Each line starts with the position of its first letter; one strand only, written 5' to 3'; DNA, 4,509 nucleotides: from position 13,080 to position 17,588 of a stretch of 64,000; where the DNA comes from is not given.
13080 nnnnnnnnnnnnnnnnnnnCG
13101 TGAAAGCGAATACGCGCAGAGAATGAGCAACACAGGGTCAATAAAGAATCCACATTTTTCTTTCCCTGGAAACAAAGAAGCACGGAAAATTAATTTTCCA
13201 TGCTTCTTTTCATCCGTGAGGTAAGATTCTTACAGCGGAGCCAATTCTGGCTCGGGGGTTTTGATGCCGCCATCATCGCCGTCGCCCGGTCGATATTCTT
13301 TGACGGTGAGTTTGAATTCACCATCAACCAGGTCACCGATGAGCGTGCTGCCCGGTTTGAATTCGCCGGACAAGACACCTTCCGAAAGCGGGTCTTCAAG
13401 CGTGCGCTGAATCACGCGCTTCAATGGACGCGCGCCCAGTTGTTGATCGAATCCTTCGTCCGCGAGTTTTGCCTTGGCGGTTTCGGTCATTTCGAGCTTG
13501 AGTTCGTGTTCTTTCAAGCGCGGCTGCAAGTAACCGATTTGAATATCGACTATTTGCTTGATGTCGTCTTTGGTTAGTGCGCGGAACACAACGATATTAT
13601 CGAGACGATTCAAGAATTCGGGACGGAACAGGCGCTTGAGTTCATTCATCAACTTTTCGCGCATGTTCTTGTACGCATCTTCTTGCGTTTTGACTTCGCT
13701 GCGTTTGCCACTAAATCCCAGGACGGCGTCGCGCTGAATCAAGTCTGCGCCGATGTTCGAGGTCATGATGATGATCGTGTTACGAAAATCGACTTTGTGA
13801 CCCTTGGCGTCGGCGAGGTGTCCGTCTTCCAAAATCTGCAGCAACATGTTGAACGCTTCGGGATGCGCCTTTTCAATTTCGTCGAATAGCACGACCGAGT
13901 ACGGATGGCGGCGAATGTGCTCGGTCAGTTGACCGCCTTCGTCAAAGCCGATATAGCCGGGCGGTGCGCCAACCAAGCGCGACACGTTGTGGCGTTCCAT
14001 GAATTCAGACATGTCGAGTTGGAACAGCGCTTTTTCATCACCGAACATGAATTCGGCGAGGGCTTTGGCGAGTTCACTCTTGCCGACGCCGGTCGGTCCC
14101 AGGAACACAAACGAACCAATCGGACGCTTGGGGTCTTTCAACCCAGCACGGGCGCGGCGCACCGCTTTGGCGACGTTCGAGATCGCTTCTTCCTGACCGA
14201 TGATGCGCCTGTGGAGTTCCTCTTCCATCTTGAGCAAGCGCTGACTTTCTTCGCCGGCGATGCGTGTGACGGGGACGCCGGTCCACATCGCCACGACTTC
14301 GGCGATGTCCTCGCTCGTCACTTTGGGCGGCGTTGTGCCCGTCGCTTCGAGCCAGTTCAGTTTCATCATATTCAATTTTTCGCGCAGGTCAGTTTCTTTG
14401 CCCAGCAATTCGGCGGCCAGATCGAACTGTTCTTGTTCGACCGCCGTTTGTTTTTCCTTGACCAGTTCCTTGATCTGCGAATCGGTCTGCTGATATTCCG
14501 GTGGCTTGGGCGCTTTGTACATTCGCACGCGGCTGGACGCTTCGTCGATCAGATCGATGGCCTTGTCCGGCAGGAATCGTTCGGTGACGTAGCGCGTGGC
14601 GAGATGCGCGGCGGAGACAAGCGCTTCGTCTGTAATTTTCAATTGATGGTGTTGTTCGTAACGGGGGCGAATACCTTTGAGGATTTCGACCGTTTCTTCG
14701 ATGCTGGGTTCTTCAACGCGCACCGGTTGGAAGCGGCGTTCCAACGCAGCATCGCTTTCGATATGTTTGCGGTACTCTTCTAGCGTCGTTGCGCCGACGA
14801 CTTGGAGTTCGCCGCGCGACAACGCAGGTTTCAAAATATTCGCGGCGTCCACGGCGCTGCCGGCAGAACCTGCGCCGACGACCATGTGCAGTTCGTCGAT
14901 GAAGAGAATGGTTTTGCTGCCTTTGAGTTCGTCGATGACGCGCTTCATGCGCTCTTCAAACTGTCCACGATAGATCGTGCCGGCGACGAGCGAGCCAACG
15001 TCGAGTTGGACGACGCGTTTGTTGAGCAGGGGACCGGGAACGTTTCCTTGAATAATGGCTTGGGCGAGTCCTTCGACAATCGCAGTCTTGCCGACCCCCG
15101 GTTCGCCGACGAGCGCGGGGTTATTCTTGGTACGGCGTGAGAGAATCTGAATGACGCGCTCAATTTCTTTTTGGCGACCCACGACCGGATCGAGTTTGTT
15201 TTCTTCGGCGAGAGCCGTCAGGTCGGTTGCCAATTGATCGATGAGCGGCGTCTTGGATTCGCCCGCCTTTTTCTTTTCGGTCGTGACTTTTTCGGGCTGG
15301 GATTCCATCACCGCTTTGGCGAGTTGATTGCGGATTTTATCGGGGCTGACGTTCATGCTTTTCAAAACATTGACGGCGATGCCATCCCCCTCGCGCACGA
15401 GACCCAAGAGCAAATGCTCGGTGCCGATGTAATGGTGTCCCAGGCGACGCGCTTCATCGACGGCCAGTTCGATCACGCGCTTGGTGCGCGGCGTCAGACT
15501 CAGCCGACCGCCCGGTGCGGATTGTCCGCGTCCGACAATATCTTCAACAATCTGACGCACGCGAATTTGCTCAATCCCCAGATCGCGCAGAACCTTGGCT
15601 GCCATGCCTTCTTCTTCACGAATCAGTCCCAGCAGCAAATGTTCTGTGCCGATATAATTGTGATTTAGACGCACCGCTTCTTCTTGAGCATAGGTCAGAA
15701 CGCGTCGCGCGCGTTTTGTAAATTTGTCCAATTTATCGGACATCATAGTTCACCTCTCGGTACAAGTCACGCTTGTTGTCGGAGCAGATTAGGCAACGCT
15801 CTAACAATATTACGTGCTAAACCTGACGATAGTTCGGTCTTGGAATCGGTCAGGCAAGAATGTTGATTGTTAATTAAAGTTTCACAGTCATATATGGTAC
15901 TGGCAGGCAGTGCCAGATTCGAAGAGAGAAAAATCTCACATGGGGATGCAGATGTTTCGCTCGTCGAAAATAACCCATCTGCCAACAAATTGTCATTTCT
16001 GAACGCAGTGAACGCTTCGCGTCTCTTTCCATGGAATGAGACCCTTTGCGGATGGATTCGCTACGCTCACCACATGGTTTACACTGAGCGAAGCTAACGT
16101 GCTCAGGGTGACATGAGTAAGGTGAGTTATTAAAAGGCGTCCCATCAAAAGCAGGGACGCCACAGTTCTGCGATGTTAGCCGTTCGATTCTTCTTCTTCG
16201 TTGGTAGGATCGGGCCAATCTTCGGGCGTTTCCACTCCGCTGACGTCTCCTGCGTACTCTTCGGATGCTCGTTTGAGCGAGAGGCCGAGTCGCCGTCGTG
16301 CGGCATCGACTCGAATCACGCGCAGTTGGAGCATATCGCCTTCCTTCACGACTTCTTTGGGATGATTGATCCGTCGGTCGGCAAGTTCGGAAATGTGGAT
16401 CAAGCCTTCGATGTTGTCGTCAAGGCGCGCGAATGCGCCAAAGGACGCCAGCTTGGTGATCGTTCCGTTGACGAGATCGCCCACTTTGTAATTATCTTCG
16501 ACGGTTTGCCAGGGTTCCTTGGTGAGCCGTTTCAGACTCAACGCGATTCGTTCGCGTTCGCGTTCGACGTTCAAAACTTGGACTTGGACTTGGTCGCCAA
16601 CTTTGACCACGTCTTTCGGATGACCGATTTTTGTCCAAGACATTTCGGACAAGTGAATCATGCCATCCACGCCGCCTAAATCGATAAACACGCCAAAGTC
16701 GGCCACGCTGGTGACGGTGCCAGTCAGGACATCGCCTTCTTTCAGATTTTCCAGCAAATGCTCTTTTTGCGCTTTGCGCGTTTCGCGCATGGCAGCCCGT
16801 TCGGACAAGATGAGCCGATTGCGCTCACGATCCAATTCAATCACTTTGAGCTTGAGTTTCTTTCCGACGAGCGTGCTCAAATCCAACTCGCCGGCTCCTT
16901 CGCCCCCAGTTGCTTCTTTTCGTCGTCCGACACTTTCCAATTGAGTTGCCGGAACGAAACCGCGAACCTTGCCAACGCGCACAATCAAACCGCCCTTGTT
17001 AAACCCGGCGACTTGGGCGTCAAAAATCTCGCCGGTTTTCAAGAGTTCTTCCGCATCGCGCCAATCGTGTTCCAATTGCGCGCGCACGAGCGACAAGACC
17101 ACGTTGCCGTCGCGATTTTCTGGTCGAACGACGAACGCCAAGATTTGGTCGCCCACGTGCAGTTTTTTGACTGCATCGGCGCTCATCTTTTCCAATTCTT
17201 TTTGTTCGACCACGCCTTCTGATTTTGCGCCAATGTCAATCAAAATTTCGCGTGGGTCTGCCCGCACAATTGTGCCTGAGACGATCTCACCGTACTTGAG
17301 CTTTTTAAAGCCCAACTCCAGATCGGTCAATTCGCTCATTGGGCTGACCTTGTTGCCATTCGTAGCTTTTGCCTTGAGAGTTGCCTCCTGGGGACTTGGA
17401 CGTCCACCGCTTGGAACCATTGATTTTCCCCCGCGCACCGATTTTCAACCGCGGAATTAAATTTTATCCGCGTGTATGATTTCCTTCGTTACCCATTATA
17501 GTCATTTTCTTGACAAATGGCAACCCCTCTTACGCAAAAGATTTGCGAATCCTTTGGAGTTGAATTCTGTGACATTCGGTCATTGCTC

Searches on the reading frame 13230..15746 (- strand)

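Call 71: search_protein_families(library=pfam, proteins=[window:13230-15746:-], max_evalue=0.00001)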
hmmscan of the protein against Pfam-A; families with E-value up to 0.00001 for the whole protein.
window:13230-15746:- (838 aa): 11 families
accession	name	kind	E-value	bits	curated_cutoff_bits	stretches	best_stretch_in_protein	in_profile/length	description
PF07724.20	AAA_2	-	4.2e-66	222.5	27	1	541-718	1-166/166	AAA domain (Cdc48 subfamily)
PF02861.25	Clp_N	-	1.7e-37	127.8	20.7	2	95-144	1-50/53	Clp amino terminal domain, pathogenicity island component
PF17871.7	AAA_lid_9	-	1.4e-33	115.3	22.8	1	348-447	1-100/104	AAA lid domain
PF10431.15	ClpB_D2-small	-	2.3e-27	95.3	21.9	1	724-802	1-79/81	C-terminal, D2-small domain, of ClpB protein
PF00004.35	AAA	-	1.1e-22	81.3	21.2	2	212-326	3-111/131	ATPase family associated with various cellular activities (AAA)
PF07728.20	AAA_5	-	5.4e-18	65.8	22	1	546-665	2-123/139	AAA domain (dynein-related subfamily)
PF13191.12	AAA_16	-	2.9e-11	44.6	32.6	0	188-234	2-51/167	AAA ATPase domain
PF13401.12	AAA_22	-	1.1e-09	39.2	27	0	206-294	4-97/130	AAA domain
PF00158.32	Sigma54_activat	-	4.9e-07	30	20.2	0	544-662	23-140/168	Sigma-54 interaction domain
PF05621.17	TniB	-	1.7e-06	28.1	22.4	0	261-345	102-185/189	Bacterial TniB protein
PF12775.13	AAA_7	-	2.4e-06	27.6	25.8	0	207-289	33-112/181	P-loop containing dynein motor region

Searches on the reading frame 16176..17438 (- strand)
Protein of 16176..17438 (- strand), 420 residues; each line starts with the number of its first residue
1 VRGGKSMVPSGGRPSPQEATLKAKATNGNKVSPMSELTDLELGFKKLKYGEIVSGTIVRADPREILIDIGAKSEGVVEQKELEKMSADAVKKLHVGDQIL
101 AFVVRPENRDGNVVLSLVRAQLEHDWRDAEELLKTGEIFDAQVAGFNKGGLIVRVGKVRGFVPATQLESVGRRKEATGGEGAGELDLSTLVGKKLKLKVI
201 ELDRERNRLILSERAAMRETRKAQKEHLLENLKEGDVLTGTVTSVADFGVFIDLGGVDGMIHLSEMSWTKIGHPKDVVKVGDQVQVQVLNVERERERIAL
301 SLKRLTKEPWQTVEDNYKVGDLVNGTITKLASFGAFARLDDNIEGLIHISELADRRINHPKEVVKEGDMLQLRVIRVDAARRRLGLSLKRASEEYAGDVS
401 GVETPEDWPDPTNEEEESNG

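Call 71: search_protein_families(library=pfam, proteins=[window:16176-17438:-], max_evalue=0.00001)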
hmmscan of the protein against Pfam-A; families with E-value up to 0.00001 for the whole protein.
window:16176-17438:- (420 aa): 4 families
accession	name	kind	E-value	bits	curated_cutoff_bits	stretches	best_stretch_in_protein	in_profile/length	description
PF00575.29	S1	-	1.8e-64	214.5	22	3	233-303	3-74/74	S1 RNA binding domain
PF23459.1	S1_RRP5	-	5.5e-21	75.3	27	2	319-388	3-72/72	RRP5 S1 domain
PF21710.3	Spt6_S1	-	4.4e-09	36.9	27.5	0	315-390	12-88/91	Spt6, S1/OB domain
PF17092.11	PCB_OB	-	2.1e-06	28.9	27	0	219-290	16-99/111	Penicillin-binding protein OB-like domain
